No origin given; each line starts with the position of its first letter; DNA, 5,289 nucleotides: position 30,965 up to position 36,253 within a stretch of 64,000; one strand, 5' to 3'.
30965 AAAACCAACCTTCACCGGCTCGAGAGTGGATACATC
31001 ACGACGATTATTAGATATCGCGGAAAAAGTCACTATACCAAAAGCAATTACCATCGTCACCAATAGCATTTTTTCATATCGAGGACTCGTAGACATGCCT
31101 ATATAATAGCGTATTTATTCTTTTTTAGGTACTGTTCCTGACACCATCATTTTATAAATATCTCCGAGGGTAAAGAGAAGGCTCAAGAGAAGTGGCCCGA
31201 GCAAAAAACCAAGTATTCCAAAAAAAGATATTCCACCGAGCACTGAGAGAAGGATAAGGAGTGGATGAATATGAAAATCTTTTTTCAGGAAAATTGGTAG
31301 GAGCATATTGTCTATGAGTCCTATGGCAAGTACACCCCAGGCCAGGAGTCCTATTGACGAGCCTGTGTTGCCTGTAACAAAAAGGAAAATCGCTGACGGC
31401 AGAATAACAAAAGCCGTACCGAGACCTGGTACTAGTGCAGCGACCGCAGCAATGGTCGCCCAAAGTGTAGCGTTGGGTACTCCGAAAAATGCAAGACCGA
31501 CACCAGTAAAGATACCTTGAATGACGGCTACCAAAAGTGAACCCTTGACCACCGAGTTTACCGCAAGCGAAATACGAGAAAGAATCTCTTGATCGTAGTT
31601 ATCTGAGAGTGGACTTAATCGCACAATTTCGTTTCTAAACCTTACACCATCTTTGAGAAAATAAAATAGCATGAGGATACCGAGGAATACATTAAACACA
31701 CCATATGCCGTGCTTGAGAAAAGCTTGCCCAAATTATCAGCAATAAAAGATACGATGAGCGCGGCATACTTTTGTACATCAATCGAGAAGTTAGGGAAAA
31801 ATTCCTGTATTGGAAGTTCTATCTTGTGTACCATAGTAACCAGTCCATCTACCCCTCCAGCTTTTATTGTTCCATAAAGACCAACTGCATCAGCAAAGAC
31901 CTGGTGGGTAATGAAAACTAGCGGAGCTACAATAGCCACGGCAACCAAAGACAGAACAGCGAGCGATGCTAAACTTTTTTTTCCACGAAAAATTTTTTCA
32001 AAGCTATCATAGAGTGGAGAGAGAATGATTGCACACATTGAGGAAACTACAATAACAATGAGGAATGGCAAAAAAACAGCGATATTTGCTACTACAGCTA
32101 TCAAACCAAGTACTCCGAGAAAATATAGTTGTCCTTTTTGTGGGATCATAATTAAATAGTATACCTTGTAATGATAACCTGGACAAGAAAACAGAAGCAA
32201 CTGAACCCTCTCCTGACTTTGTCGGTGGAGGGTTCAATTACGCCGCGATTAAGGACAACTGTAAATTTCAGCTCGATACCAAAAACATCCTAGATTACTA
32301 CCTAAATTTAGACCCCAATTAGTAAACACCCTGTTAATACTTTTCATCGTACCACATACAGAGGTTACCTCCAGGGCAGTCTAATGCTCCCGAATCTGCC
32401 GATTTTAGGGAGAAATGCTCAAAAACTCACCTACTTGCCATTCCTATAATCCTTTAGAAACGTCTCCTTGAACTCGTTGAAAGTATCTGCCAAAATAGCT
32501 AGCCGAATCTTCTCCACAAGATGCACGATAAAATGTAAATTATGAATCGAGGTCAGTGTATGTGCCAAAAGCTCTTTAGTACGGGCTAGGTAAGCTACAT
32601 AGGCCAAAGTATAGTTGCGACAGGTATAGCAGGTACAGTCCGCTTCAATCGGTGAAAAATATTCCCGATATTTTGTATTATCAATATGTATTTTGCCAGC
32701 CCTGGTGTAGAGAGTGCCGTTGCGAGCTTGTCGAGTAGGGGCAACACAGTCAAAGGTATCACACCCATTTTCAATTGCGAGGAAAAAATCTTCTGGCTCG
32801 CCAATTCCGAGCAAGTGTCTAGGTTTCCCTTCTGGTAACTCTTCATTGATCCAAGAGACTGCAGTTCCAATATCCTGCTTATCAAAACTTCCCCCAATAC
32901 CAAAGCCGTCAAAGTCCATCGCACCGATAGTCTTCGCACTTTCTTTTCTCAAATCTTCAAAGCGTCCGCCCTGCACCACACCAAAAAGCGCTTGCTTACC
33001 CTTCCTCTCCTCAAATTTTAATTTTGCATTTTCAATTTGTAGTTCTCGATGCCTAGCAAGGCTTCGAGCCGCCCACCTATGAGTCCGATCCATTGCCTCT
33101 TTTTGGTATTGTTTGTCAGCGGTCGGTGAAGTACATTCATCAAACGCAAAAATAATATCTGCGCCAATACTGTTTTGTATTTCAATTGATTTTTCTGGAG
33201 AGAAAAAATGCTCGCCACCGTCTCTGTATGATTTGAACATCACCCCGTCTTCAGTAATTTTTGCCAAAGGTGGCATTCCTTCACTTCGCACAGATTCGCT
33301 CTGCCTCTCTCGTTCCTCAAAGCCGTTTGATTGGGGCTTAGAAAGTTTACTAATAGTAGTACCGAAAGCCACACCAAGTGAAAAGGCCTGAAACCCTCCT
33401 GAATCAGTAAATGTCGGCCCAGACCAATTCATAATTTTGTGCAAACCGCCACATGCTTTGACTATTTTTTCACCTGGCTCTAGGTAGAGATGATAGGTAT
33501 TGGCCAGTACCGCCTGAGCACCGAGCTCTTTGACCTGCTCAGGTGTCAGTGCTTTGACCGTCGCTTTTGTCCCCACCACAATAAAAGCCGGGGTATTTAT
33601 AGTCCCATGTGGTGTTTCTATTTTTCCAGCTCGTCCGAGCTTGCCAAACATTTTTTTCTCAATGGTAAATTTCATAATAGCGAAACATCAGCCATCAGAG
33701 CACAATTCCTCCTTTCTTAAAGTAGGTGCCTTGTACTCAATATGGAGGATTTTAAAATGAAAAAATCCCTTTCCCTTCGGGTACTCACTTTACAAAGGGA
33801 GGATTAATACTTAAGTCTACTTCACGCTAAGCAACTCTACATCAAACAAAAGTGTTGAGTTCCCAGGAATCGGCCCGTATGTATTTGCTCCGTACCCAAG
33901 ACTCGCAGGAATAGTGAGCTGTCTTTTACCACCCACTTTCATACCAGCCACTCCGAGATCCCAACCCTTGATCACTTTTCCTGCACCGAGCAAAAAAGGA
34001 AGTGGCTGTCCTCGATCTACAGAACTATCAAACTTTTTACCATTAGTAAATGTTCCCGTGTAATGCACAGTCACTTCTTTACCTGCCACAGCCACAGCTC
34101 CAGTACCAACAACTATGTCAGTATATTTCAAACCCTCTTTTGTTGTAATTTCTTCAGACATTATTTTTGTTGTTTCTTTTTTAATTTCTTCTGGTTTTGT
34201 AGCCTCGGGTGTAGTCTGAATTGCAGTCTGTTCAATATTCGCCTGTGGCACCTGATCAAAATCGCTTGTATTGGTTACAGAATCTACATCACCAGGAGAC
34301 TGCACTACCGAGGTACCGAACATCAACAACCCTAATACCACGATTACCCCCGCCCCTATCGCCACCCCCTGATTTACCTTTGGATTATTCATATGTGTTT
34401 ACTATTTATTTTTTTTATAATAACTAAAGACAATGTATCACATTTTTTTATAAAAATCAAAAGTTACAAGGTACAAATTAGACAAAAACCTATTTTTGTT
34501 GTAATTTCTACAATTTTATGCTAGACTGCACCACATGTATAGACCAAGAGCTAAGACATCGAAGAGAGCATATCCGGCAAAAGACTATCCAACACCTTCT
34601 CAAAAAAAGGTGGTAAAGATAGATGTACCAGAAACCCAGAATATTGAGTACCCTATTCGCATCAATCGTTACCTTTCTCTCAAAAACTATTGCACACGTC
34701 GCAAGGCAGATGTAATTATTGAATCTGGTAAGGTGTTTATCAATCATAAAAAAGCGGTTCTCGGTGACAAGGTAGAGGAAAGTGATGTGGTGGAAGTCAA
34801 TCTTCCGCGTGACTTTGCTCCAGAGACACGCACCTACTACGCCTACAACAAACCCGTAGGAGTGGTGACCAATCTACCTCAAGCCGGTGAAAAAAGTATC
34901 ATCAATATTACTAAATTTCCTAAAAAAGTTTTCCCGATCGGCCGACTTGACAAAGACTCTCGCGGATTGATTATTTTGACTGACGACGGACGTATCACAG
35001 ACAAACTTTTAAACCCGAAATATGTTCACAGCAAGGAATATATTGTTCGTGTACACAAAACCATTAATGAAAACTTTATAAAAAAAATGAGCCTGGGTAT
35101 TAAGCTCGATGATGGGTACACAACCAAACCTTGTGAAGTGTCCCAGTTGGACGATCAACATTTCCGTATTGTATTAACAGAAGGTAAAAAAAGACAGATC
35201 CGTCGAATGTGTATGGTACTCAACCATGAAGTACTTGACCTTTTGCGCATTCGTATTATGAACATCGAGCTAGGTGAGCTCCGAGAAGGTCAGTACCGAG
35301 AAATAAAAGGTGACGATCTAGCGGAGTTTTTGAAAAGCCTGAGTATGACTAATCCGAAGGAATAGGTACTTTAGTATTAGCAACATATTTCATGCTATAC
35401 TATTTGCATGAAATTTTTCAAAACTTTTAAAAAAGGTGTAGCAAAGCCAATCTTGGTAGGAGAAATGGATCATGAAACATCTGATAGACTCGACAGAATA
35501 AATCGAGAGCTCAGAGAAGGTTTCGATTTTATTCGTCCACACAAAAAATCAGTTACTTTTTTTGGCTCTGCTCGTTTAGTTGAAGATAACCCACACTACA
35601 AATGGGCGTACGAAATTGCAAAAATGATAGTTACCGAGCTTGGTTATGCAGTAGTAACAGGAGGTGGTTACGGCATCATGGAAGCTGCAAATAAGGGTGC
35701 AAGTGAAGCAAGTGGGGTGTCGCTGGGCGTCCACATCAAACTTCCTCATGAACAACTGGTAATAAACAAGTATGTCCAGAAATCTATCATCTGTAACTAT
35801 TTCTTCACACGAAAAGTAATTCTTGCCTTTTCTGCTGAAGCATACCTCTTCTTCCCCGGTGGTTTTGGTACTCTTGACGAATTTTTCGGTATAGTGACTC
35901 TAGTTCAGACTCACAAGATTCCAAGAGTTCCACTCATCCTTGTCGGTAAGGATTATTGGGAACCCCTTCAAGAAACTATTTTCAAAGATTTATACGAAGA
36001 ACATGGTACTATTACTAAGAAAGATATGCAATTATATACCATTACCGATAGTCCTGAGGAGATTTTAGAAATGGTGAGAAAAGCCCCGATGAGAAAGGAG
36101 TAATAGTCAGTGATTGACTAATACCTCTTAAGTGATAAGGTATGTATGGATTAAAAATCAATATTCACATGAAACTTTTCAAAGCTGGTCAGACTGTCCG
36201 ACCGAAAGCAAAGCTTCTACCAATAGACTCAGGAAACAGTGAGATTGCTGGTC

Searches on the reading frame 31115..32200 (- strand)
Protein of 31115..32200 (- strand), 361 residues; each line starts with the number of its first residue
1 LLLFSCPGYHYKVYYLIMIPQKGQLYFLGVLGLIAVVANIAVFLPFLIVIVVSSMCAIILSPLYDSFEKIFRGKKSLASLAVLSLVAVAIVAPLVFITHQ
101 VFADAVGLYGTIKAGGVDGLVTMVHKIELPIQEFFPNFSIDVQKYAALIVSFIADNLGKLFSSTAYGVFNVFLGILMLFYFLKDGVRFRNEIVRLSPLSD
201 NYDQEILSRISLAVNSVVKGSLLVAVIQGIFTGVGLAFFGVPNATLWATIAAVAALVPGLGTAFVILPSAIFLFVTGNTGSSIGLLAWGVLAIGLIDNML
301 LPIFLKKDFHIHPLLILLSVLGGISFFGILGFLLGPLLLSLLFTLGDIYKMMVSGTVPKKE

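Call 55: search_protein_families(library=pfam, proteins=[window:31115-32200:-], max_evalue=0.0001)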
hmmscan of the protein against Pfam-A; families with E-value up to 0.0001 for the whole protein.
window:31115-32200:- (361 aa): 1 family
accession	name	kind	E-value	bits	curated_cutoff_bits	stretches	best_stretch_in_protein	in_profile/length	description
PF01594.21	AI-2E_transport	-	5.8e-49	167.5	34.3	1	31-344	5-321/327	AI-2E family transporter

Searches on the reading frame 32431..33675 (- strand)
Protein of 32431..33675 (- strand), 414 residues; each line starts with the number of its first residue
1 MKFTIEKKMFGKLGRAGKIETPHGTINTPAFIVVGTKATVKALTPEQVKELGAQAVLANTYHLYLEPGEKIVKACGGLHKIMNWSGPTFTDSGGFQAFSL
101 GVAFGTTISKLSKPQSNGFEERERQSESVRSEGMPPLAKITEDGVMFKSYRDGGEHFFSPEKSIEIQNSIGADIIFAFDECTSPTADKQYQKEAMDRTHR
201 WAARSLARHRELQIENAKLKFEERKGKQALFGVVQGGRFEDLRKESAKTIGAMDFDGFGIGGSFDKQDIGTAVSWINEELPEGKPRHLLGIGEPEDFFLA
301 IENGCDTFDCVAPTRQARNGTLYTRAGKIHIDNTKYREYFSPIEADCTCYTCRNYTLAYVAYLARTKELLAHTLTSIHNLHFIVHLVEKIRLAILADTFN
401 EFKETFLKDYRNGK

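Call 55: search_protein_families(library=pfam, proteins=[window:32431-33675:-], max_evalue=0.0001)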
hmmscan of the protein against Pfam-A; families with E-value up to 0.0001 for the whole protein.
window:32431-33675:- (414 aa): 1 family
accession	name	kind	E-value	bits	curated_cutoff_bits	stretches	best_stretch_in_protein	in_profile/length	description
PF01702.25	TGT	-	2e-135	451.9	26.3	1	14-411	3-356/357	Queuine tRNA-ribosyltransferase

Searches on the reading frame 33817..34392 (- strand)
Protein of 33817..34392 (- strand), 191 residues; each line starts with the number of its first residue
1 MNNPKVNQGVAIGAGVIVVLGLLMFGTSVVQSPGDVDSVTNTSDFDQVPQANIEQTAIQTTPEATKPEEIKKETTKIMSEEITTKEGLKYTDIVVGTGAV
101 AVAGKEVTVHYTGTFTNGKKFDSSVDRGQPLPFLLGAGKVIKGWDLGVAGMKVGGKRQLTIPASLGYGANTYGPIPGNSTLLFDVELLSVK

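Call 55: search_protein_families(library=pfam, proteins=[window:33817-34392:-], max_evalue=0.0001)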
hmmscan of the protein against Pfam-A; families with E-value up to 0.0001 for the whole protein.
window:33817-34392:- (191 aa): 1 family
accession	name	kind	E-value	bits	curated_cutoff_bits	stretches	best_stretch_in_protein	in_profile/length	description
PF00254.34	FKBP_C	-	1.2e-33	115.7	21.1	1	101-188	5-94/94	FKBP-type peptidyl-prolyl cis-trans isomerase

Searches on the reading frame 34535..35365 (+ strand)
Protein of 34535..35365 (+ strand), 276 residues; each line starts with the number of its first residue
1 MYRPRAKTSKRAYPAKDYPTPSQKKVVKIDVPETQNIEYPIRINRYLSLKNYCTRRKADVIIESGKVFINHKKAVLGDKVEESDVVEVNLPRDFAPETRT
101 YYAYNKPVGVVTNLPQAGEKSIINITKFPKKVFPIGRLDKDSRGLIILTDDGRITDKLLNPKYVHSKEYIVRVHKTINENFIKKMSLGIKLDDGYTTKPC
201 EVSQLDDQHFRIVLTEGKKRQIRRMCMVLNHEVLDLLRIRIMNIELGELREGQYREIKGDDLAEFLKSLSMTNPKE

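Call 32: search_protein_families(library=pfam, proteins=[window:34535-35365:+], max_evalue=0.01)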
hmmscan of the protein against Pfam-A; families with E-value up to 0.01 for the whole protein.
window:34535-35365:+ (276 aa): 3 families
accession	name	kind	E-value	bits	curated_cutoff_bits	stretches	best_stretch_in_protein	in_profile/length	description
PF00849.27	PseudoU_synth_2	-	2.7e-19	70.3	26.8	1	101-226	2-150/152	RNA pseudouridylate synthase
PF01479.30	S4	-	2.5e-06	27.5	22.8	1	42-86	2-48/48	S4 domain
PF24910.1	Ig_SIBA-E_3rd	-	0.0041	17.9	27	1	100-132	38-70/86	Integrin beta-like protein A-E, third Ig-like domain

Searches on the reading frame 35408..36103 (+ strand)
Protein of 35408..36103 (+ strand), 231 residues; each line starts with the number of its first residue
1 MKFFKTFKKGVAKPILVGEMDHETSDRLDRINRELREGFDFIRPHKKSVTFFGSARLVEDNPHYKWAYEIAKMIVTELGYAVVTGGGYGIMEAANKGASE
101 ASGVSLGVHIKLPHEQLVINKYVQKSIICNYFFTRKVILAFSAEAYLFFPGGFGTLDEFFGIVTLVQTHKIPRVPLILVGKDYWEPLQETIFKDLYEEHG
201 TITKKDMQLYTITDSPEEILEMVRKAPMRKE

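Call 32: search_protein_families(library=pfam, proteins=[window:35408-36103:+], max_evalue=0.01)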
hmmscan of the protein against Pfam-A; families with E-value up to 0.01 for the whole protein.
window:35408-36103:+ (231 aa): 2 families
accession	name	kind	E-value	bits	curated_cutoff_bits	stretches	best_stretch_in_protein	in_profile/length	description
PF03641.19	Lysine_decarbox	-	4.6e-29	101.7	27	1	91-221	1-129/131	Possible lysine decarboxylase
PF18306.6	LDcluster4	-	1.5e-15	57.6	26.3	1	48-160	3-111/151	SLOG cluster4 family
